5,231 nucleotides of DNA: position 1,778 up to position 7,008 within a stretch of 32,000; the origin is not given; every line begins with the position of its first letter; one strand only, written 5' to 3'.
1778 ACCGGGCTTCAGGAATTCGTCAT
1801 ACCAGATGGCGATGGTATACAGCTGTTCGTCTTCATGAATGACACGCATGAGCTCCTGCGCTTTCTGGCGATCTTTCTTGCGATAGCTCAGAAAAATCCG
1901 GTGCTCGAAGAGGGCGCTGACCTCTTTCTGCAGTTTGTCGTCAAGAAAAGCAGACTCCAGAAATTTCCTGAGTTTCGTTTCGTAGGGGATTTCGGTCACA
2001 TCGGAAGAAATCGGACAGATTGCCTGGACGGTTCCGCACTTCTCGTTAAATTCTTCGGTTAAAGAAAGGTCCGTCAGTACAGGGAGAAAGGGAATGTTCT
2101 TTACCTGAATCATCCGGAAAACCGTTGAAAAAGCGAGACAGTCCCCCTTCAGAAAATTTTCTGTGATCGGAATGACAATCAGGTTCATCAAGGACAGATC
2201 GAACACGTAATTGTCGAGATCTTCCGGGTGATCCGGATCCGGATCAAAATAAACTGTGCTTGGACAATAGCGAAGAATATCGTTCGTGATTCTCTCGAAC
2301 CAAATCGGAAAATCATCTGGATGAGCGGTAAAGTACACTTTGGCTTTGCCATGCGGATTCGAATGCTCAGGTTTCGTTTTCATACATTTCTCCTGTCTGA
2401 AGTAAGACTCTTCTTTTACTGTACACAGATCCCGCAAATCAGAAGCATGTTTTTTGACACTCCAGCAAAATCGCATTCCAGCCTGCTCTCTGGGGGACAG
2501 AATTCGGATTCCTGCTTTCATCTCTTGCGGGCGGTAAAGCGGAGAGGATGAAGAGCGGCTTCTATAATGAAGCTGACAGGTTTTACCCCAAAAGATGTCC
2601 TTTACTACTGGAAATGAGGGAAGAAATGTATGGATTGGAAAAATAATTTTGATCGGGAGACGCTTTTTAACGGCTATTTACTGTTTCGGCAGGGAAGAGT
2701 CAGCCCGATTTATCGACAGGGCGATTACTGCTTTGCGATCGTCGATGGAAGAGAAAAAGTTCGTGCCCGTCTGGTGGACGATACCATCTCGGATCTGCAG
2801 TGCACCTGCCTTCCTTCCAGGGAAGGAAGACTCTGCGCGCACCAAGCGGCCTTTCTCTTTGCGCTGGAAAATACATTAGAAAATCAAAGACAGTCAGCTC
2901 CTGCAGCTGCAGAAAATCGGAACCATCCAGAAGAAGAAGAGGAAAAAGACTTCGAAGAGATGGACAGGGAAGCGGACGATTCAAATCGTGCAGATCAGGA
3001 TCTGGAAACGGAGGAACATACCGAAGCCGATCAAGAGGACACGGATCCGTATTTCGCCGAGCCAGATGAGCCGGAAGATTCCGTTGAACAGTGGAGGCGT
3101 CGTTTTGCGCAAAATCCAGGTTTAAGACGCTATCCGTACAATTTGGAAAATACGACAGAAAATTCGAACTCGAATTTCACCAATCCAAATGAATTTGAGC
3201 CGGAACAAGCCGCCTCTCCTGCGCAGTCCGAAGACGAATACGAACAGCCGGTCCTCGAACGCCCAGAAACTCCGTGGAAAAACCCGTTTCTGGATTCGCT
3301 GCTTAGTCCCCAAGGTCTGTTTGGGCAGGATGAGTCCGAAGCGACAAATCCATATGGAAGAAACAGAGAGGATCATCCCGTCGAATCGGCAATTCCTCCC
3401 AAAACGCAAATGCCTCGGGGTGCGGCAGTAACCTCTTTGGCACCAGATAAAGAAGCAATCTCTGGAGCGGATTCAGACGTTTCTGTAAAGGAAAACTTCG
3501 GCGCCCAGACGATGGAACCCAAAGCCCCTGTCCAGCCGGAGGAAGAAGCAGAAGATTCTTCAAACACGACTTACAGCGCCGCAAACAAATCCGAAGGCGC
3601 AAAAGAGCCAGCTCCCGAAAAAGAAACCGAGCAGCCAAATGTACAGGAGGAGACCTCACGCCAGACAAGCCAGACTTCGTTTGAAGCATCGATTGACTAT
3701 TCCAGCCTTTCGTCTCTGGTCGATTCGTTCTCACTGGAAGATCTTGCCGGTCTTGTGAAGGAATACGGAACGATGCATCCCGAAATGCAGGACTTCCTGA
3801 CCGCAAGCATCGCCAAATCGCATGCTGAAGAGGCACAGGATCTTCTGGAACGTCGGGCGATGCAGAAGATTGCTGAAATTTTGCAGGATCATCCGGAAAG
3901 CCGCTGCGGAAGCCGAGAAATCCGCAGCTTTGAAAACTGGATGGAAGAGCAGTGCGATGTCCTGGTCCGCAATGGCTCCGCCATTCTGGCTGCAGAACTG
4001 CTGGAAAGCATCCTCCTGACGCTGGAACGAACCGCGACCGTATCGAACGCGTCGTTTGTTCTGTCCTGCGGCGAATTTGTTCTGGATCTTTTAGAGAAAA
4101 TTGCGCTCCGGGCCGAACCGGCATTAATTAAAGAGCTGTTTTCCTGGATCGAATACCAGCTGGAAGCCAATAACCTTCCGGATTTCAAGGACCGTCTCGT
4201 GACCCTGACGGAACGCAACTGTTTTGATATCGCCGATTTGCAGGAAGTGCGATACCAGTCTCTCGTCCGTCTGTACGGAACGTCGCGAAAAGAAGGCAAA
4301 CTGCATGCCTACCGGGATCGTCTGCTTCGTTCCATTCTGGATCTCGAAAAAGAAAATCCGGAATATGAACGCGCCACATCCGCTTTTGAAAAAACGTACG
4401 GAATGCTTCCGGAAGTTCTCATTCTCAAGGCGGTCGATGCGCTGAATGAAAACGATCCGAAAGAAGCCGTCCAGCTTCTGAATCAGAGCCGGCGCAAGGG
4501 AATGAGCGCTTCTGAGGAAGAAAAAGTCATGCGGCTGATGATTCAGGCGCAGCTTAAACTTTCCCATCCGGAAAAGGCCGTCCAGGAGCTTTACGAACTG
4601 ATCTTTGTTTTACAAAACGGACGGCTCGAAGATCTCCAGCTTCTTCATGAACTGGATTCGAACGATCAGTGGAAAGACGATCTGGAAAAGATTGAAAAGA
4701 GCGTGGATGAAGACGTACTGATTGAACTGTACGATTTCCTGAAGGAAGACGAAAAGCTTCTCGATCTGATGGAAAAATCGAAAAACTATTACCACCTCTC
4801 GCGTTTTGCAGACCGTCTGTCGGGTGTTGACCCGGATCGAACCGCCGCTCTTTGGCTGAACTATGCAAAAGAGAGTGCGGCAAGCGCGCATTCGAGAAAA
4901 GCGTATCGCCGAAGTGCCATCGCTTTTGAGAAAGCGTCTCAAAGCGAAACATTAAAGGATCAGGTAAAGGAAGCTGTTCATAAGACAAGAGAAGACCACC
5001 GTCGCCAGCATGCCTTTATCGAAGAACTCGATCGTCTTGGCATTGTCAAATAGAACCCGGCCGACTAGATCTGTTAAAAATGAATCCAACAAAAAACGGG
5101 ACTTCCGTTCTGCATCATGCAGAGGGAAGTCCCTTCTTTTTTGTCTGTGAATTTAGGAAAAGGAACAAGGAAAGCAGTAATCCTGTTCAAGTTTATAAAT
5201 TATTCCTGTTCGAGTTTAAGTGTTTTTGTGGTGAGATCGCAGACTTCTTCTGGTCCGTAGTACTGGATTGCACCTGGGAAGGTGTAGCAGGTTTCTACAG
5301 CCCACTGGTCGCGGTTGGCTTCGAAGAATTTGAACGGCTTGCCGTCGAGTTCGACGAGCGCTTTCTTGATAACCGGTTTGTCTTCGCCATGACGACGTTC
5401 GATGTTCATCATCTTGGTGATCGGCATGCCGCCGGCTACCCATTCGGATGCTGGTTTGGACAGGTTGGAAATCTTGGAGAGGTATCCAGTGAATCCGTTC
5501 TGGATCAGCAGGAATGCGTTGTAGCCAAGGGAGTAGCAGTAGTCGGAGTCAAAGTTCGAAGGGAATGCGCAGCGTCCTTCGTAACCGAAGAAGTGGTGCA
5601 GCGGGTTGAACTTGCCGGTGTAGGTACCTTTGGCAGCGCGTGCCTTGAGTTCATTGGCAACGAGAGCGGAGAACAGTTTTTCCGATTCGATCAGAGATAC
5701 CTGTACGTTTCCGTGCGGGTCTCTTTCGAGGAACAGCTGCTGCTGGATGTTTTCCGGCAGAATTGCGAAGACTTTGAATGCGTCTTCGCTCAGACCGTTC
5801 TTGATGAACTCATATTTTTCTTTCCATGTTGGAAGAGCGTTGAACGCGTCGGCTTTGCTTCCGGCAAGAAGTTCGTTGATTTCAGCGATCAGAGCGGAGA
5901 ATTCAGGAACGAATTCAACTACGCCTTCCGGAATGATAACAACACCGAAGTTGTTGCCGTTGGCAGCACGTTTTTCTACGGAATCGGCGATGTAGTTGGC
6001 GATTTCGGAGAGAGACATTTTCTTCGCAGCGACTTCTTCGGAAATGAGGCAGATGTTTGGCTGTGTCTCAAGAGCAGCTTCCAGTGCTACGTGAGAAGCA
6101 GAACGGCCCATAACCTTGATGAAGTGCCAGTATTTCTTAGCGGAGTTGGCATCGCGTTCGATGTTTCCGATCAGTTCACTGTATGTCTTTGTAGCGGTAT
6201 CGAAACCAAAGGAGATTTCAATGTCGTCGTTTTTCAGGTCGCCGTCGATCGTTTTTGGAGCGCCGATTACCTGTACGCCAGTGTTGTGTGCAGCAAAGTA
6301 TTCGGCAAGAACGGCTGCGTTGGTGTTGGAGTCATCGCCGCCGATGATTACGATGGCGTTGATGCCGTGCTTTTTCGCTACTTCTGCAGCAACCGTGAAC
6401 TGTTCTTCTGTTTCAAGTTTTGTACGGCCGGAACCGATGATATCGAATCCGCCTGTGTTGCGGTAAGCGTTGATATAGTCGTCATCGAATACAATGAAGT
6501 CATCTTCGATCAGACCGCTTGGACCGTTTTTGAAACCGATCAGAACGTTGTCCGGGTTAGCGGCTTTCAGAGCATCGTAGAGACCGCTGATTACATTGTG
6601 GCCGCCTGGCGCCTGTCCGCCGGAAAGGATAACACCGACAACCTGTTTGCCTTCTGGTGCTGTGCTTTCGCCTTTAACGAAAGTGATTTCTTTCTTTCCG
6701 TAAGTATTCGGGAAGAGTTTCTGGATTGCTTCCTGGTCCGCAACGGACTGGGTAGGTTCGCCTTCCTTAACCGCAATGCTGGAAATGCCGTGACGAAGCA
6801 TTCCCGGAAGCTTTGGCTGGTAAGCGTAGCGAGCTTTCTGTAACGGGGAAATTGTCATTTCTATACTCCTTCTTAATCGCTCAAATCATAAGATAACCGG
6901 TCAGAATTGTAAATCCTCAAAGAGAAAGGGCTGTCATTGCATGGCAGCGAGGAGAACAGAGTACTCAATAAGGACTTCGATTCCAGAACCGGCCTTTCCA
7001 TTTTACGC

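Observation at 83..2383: Degenerate TIR plus intact TIR fused to Sel1/TPR repeats: candidate single-polypeptide NAD-consuming sensor-effector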

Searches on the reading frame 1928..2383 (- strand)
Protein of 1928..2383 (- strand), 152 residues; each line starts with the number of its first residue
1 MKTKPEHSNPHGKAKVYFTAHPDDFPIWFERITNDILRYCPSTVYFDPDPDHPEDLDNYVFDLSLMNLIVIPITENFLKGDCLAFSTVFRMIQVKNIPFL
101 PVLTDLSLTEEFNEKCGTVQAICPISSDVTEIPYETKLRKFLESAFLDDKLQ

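Call 25: predict_structure(alignment_id=A2)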
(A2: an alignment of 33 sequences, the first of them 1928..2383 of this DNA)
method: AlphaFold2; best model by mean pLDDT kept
length: 152 residues; sequences in the alignment: 33
mean_pLDDT: 90.0   pTM: 0.86
mean pLDDT of the five models: 90.0, 89.8, 89.3, 88.7, 88.4
residues with pLDDT >= 90: 112; 70-90: 32; 50-70: 5; < 50: 3
segments of 3 or more residues with pLDDT < 50: 150-152
pLDDT, mean of each block of 10 residues (from residue 1): 80 91 97 94 93 89 94 96 94 93 95 91 87 92 76 40
secondary structure, 60 per line:
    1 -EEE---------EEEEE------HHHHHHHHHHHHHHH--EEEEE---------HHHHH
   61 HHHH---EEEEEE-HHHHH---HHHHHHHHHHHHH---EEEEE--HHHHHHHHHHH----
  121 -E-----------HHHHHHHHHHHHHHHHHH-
elements in order: E2-4 E14-18 H25-39 E42-46 H56-64 E68-73 H75-79 H83-95 E99-103 H106-116 H134-151

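Call 30: fold_search(model_id=the predicted structure, library=pdb)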
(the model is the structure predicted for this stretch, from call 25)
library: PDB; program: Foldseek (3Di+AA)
matches with E <= 10: 1460; with E <= 0.001: 8
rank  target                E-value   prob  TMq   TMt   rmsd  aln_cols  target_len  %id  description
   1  4c6t_B                9.2e-05  1.00  0.52  0.49   5.0       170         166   11  Crystal structure of the RPS4 and RRS1 TIR domain heterodimer (released 2014-05-28)
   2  4c6r_A                1.5e-04  1.00  0.51  0.49   5.3       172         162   11  Crystal structure of the TIR domain from the Arabidopsis Thaliana disease resistance protein RPS4 (released 2014-05-28)
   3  4c6t_D                1.7e-04  1.00  0.58  0.55   4.6       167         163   11  Crystal structure of the RPS4 and RRS1 TIR domain heterodimer (released 2014-05-28)
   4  3ozi_B                4.0e-04  1.00  0.58  0.54   4.8       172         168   10  Crystal structure of the TIR domain from the flax disease resistance protein L6 (released 2011-04-27)
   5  3h16_D                5.2e-04  1.00  0.55  0.63   4.8       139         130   12  Crystal structure of a bacteria TIR domain, PdTIR from Paracoccus denitrificans (released 2009-06-16)
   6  3ozi_A                5.9e-04  1.00  0.60  0.55   4.8       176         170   11  Crystal structure of the TIR domain from the flax disease resistance protein L6 (released 2011-04-27)
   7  7s2z_C                7.6e-04  1.00  0.55  0.50   5.0       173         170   12  Crystal structure of the E100A mutant TIR domain from the grapevine disease resistance protein RUN1 bound to NAD (released 2021-10-13)
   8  4c7m_A                8.7e-04  1.00  0.56  0.62   4.8       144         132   12  The crystal structure of TcpB or BtpA TIR domain (released 2013-12-04)
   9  3h16_B                1.1e-03  1.00  0.56  0.61   4.8       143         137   10  Crystal structure of a bacteria TIR domain, PdTIR from Paracoccus denitrificans (released 2009-06-16)
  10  7dfv_B                1.1e-03  1.00  0.47  0.16  10.1       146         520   12  Cryo-EM structure of plant NLR RPP1 tetramer core part (released 2020-12-16)
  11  4lzp_C                1.8e-03  1.00  0.55  0.52   4.6       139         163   13  Structure of the TIR domain of the immunosuppressor BtpA from Brucella (released 2013-11-06)
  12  5ku7_B                1.9e-03  1.00  0.59  0.54   5.1       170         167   12  Crystal structure of the TIR domain from the Muscadinia rotundifolia disease resistance protein RPV1 (released 2017-02-15)
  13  7s2z_B                1.9e-03  1.00  0.56  0.50   5.0       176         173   12  Crystal structure of the E100A mutant TIR domain from the grapevine disease resistance protein RUN1 bound to NAD (released 2021-10-13)
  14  7s2z_A                2.0e-03  1.00  0.53  0.49   4.9       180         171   12  Crystal structure of the E100A mutant TIR domain from the grapevine disease resistance protein RUN1 bound to NAD (released 2021-10-13)
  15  4c7m_D                2.3e-03  1.00  0.55  0.65   4.4       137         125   12  The crystal structure of TcpB or BtpA TIR domain (released 2013-12-04)
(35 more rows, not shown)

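Call 55: search_protein_representatives(alignment_id=A2)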
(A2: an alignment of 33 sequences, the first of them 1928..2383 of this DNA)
Query: 33 sequences, 156 profile positions. Proteins with E-value up to 0.001 (for the whole library): 2371; up to 1e-10: 2056; up to 1e-30: 1418. The best 150 are listed.
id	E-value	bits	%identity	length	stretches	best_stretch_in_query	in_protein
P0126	9.2e-113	389.5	-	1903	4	3-156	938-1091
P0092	2.4e-77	274.5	-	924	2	1-156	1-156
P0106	1.6e-76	271.9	-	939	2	1-156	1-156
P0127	2.3e-76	271.3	-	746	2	1-156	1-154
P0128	5.0e-75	267.0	-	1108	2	1-156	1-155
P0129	1.0e-74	265.9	-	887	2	1-156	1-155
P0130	5.5e-74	263.6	-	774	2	1-156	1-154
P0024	3.6e-73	261.0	-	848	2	1-156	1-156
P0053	5.3e-73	260.4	-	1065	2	1-156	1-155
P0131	9.2e-73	259.6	-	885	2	1-156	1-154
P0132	9.8e-73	259.5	-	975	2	1-156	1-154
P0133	1.2e-72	259.3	-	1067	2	1-156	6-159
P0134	1.2e-72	259.2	-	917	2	1-156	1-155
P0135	1.4e-72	259.0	-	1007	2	1-156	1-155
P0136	1.5e-72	259.0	-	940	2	1-156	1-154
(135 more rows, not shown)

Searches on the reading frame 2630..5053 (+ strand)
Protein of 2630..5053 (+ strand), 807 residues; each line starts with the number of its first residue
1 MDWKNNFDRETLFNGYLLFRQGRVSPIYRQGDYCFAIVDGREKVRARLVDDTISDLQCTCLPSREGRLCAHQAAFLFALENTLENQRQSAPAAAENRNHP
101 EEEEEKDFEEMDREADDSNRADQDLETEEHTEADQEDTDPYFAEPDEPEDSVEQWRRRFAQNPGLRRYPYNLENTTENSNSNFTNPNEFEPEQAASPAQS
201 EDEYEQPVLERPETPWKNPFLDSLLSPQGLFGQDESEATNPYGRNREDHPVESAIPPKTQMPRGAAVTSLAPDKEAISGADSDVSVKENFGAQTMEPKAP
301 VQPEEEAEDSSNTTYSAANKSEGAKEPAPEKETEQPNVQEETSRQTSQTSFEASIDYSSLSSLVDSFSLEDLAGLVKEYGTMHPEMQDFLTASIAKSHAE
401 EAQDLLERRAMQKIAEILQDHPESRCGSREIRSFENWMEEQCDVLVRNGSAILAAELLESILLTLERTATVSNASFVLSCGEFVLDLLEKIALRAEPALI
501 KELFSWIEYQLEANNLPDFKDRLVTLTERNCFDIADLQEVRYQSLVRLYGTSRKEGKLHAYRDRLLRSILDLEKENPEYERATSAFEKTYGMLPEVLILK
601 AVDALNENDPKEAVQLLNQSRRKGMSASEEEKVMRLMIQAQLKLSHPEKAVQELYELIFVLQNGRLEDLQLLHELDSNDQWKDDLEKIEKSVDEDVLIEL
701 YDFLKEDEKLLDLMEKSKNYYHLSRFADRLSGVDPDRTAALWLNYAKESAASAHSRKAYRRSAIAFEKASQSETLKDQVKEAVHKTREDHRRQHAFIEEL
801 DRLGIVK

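Call 39: search_protein_families(library=pfam, proteins=[window:2630-5053:+], max_evalue=0.0001)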
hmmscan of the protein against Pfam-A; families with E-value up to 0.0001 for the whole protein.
window:2630-5053:+ (807 aa): 0 families

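Call 72: search_protein_families(library=pfam, proteins=[window:2630-5053:+], max_evalue=0.01)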
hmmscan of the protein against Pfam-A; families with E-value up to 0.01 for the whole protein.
window:2630-5053:+ (807 aa): 0 families

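Call 85: search_protein_families(library=padloc, proteins=[window:2630-5053:+], max_evalue=0.01)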
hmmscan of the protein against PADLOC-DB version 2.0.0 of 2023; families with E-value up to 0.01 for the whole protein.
window:2630-5053:+ (807 aa): 1 family
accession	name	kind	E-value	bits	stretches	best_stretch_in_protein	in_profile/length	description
PDLC05053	PDC-S62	-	1.7e-08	31.5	1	7-111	18-123/566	-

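Call 86: find_homologous_proteins(query=window:2630-5053:+, max_evalue=0.00001)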
Query window:2630-5053:+ (807 aa): 3 proteins with E <= 0.00001 among 8000 candidates.
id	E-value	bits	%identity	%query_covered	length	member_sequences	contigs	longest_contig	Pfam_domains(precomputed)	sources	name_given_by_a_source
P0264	0.0e+0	1768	99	100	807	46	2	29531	-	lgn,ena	-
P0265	5.0e-33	133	26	95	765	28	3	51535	-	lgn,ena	-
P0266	2.3e-17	81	24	56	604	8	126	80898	-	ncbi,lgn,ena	-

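Call 87: find_encoding_contigs(protein=P0265, flank=8000, max_places=2)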
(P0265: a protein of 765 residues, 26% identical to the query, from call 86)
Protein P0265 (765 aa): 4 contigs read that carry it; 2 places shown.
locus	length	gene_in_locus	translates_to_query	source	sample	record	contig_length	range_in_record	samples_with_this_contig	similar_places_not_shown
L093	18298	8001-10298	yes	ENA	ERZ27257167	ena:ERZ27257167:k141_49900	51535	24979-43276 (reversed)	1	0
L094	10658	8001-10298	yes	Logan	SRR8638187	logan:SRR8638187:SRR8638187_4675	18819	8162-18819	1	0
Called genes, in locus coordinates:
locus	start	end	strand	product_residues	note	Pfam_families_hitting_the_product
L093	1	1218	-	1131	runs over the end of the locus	PF01580:FtsK_SpoIIIE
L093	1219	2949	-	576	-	-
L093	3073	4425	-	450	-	PF00069:Pkinase, PF07714:PK_Tyr_Ser-Thr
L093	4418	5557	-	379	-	PF16697:Yop-YscD_cpl, PF00498:FHA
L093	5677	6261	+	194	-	-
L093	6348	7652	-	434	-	-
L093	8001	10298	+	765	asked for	-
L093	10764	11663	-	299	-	PF01520:Amidase_3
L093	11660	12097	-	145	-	-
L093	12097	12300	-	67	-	PF16938:Phage_holin_Dp1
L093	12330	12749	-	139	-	PF02839:CBM_5_12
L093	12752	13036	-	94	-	-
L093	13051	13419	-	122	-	-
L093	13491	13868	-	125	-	-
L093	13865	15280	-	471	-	-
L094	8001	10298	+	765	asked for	-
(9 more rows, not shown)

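Call 88: find_encoding_contigs(protein=P0266, flank=8000, max_places=2)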
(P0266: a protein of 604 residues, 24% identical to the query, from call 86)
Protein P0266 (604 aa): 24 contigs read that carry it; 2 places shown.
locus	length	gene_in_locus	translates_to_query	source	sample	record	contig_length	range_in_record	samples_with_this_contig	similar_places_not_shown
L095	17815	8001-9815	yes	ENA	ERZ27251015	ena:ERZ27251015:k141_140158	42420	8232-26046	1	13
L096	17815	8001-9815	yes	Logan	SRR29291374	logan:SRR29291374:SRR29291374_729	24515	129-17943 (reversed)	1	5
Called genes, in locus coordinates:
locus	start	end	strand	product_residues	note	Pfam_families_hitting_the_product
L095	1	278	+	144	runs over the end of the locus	PF12802:MarR_2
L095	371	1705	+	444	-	PF01554:MatE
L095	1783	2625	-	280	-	PF13483:Lactamase_B_3, PF12706:Lactamase_B_2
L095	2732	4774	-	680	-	PF13802:Gal_mutarotas_2, PF01055:Glyco_hydro_31_2nd, PF21365:Glyco_hydro_31_3rd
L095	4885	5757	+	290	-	PF02311:AraC_binding, PF07883:Cupin_2, PF12833:HTH_18, PF00165:HTH_AraC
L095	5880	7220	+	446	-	PF02378:PTS_EIIC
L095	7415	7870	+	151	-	PF02525:Flavodoxin_2 (weak), PF03358:FMN_red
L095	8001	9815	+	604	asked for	-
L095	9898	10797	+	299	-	PF25509:DUF7916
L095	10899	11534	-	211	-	PF12682:Flavodoxin_4, PF12724:Flavodoxin_5 (faint)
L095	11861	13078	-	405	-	PF00180:Iso_dh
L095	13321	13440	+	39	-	-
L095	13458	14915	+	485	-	PF03781:FGE-sulfatase, PF12682:Flavodoxin_4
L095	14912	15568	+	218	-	PF14358:DUF4405 (weak)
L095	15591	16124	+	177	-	PF01965:DJ-1_PfpI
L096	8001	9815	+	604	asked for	-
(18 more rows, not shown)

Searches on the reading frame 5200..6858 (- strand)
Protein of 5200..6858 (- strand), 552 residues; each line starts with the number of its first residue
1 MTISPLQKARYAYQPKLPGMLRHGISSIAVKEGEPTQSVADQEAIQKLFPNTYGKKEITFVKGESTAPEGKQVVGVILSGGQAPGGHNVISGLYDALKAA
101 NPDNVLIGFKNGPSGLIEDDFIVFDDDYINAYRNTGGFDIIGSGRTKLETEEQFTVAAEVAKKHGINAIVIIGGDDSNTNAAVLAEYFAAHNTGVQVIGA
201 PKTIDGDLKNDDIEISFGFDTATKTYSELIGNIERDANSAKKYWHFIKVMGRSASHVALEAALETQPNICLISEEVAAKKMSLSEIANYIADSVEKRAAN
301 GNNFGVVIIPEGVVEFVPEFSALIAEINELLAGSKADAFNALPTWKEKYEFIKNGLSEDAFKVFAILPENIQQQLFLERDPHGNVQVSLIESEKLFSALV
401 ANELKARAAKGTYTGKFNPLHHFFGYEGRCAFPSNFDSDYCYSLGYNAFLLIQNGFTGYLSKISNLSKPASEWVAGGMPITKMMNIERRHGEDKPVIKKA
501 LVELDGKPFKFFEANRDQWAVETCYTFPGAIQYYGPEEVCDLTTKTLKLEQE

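Call 39: search_protein_families(library=pfam, proteins=[window:5200-6858:-], max_evalue=0.0001)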
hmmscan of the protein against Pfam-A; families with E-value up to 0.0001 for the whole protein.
window:5200-6858:- (552 aa): 1 family
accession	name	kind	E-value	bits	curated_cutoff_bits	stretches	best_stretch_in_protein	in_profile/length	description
PF00365.25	PFK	-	7.7e-41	140.7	30.9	1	74-315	2-225/277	Phosphofructokinase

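Call 78: find_encoding_contigs(protein=window:5200-6858:-, flank=10000, max_places=6)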
Protein window:5200-6858:- (552 aa): 22 contigs read that carry it; 6 places shown.
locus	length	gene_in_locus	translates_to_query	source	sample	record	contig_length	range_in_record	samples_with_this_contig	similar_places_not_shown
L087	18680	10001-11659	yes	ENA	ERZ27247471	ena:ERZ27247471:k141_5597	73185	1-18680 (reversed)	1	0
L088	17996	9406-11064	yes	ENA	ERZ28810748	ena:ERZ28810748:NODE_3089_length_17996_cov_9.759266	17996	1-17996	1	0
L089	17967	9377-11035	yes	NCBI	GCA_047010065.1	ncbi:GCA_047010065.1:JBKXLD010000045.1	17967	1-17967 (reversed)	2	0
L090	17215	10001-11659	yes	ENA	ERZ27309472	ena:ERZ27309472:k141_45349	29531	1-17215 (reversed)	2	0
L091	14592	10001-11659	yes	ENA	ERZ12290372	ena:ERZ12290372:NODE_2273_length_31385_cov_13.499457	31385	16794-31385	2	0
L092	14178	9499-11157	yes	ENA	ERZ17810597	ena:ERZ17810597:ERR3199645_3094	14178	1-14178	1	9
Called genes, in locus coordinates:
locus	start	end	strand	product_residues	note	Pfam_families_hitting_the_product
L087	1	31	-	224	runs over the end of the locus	-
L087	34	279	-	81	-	-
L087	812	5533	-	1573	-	PF00754:F5_F8_type_C, PF22633:F5_F8_type_C_2, PF00754:F5_F8_type_C, PF22633:F5_F8_type_C_2, PF02838:Glyco_hydro_20b, PF00728:Glyco_hydro_20, PF00754:F5_F8_type_C, PF22633:F5_F8_type_C_2, +1 more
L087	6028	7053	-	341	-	PF00044:Gp_dh_N, PF02800:Gp_dh_C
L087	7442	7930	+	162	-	-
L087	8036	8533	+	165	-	PF01037:AsnC_trans_reg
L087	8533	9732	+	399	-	PF00155:Aminotran_1_2, PF00266:Aminotran_5 (faint), PF01041:DegT_DnrJ_EryC1, PF01053:Cys_Met_Meta_PP (weak)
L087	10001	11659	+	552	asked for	PF00365:PFK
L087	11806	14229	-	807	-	-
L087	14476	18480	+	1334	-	PF08238:Sel1 (faint), PF13676:TIR_2, PF13424:TPR_12 (faint), PF13374:TPR_10 (faint), PF07719:TPR_2 (faint), PF13181:TPR_8 (faint), PF10952:DUF2753 (faint), PF17874:TPR_MalT (faint), +3 more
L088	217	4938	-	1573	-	PF00754:F5_F8_type_C, PF22633:F5_F8_type_C_2, PF00754:F5_F8_type_C, PF22633:F5_F8_type_C_2, PF02838:Glyco_hydro_20b, PF00728:Glyco_hydro_20, PF00754:F5_F8_type_C, PF22633:F5_F8_type_C_2, +2 more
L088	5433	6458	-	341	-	PF00044:Gp_dh_N, PF02800:Gp_dh_C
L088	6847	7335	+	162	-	-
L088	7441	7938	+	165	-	PF01037:AsnC_trans_reg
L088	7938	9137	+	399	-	PF00155:Aminotran_1_2, PF00266:Aminotran_5 (faint), PF01041:DegT_DnrJ_EryC1, PF01053:Cys_Met_Meta_PP (weak)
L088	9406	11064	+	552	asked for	PF00365:PFK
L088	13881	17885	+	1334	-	PF07719:TPR_2 (faint), PF08238:Sel1 (faint), PF13424:TPR_12 (faint), PF13676:TIR_2, PF13374:TPR_10 (faint), PF13181:TPR_8 (faint), PF10952:DUF2753 (faint), PF17874:TPR_MalT (faint), +3 more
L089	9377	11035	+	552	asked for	PF00365:PFK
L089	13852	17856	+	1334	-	PF08238:Sel1 (faint), PF13676:TIR_2, PF13424:TPR_12 (faint), PF13374:TPR_10 (faint), PF07719:TPR_2 (faint), PF13181:TPR_8 (faint), PF10952:DUF2753 (faint), PF17874:TPR_MalT (faint), +3 more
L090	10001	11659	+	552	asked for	PF00365:PFK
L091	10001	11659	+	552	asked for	PF00365:PFK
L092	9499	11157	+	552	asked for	PF00365:PFK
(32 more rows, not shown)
